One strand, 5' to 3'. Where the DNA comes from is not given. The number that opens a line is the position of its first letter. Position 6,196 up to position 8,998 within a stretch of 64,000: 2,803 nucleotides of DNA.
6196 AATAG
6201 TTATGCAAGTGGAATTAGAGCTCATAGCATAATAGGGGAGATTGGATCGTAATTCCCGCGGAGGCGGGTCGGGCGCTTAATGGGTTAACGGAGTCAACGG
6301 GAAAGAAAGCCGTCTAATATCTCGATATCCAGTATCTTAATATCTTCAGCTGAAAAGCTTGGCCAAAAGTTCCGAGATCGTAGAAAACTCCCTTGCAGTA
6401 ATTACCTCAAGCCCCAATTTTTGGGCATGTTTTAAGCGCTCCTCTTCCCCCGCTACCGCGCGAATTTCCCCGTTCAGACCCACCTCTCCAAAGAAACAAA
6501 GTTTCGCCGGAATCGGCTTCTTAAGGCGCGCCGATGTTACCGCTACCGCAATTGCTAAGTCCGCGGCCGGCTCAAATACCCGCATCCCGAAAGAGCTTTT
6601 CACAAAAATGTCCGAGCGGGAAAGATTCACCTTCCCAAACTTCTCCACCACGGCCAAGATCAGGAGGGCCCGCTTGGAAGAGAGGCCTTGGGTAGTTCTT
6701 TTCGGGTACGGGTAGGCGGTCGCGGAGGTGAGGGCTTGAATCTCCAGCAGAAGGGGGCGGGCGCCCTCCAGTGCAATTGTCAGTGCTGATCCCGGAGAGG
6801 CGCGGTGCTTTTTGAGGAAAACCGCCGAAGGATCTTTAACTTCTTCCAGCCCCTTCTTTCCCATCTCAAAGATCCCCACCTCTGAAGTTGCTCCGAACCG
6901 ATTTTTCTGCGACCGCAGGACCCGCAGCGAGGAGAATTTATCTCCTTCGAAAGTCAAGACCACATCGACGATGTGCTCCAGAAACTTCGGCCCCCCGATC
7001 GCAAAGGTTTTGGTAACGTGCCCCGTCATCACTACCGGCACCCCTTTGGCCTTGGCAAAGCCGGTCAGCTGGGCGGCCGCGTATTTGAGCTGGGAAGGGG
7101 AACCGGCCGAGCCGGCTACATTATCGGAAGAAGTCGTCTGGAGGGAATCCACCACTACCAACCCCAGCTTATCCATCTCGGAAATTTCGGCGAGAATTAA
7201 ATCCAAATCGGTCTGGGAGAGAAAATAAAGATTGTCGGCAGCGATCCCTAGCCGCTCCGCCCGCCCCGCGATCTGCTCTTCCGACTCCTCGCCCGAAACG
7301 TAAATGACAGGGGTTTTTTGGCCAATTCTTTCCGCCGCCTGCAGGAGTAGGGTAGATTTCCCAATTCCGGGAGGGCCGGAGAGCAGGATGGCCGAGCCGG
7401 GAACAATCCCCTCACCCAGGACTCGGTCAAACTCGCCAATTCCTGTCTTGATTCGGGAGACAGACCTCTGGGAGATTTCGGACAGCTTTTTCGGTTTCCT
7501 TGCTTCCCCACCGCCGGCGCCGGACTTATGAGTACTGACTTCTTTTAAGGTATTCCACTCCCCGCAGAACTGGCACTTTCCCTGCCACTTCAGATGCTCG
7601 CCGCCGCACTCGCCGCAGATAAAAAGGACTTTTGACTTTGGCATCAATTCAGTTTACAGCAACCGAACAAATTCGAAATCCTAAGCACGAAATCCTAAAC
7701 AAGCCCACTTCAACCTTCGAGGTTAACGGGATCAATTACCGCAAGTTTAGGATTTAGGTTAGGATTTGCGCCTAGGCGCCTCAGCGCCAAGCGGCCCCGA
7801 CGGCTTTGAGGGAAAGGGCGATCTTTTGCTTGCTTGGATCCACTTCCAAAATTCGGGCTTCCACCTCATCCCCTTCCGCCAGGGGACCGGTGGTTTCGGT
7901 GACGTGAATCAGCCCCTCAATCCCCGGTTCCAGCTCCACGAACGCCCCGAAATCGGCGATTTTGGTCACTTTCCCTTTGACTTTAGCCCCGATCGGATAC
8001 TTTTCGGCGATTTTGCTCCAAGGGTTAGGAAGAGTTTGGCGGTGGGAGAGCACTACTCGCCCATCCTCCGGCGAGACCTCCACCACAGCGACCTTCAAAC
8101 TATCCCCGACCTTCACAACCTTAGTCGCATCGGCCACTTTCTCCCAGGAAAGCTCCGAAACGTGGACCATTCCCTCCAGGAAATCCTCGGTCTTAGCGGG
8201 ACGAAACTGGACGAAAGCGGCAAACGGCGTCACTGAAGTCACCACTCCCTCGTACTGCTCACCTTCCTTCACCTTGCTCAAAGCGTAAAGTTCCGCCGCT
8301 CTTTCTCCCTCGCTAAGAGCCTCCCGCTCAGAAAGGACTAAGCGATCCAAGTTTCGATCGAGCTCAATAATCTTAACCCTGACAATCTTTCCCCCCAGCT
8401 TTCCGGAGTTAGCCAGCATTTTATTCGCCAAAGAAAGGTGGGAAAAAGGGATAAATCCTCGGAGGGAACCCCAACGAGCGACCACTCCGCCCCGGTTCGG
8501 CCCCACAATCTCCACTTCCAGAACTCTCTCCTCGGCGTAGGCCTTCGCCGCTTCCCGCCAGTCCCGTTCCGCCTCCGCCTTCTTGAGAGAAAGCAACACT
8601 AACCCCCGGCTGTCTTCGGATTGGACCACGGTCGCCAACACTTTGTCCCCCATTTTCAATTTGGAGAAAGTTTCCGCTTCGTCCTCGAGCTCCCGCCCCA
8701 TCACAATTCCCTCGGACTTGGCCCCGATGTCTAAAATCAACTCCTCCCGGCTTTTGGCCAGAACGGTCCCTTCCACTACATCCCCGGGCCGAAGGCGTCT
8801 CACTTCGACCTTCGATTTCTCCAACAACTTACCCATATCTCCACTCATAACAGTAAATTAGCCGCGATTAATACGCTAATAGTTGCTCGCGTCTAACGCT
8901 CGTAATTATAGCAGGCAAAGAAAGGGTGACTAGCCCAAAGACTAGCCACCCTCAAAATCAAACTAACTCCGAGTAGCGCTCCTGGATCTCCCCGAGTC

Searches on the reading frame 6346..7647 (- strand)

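Call 23: search_protein_families(library=pfam, proteins=[window:6346-7647:-], max_evalue=0.001)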
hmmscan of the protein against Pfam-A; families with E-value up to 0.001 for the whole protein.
window:6346-7647:- (433 aa): 13 families
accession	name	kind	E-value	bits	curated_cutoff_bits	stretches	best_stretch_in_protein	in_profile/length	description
PF13481.12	AAA_25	-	5.7e-16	59.2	27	1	62-214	11-193/195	AAA domain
PF06745.19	ATPase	-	4.9e-13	49.4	26.6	1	66-140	1-77/231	KaiC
PF03796.21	DnaB_C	-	4.5e-09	36.5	27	1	66-129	2-66/255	DnaB-like helicase C terminal domain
PF18073.7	Zn_ribbon_LapB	-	4e-08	33.3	25.7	1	9-36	1-28/28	Rubredoxin metal binding domain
PF13541.12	ChlI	-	1e-06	29.1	27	1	362-414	61-113/121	Subunit ChlI of Mg-chelatase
PF13191.12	AAA_16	-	1.5e-05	26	32.6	1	85-206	25-135/167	AAA ATPase domain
PF13173.12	AAA_14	-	2.3e-05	24.8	27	1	86-180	4-96/129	AAA domain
PF07088.17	GvpD_P-loop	-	0.00012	22.5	24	0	83-126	9-52/189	GvpD gas vesicle protein, P-loop domain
PF00004.35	AAA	-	0.00016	22.6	21.2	1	87-132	1-44/131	ATPase family associated with various cellular activities (AAA)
PF05362.19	Lon_C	-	0.00023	21.3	21.1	1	360-416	110-166/205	Lon protease (S16) C-terminal proteolytic domain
PF13401.12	AAA_22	-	0.00031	21.5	27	1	86-209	7-122/130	AAA domain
PF07728.20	AAA_5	-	0.00031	21.2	22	1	87-131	2-47/139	AAA domain (dynein-related subfamily)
PF06068.19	TIP49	-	0.00063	19.5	23.8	1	75-121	41-87/347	TIP49 P-loop domain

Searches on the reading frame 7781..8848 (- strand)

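Call 23: search_protein_families(library=pfam, proteins=[window:7781-8848:-], max_evalue=0.001)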
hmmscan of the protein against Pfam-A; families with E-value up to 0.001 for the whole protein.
window:7781-8848:- (355 aa): 4 families
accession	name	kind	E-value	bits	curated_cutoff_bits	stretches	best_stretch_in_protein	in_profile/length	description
PF00575.29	S1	-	6.3e-46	155.1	22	4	192-270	1-74/74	S1 RNA binding domain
PF23459.1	S1_RRP5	-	8.6e-20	71.5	27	2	193-268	1-71/72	RRP5 S1 domain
PF13509.12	S1_2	-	4.5e-07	30.3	21.8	1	286-330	1-45/61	S1 domain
PF18614.7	RNase_II_C_S1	-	4.5e-06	26.9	26.6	0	318-346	29-57/59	RNase II-type exonuclease C-terminal S1 domain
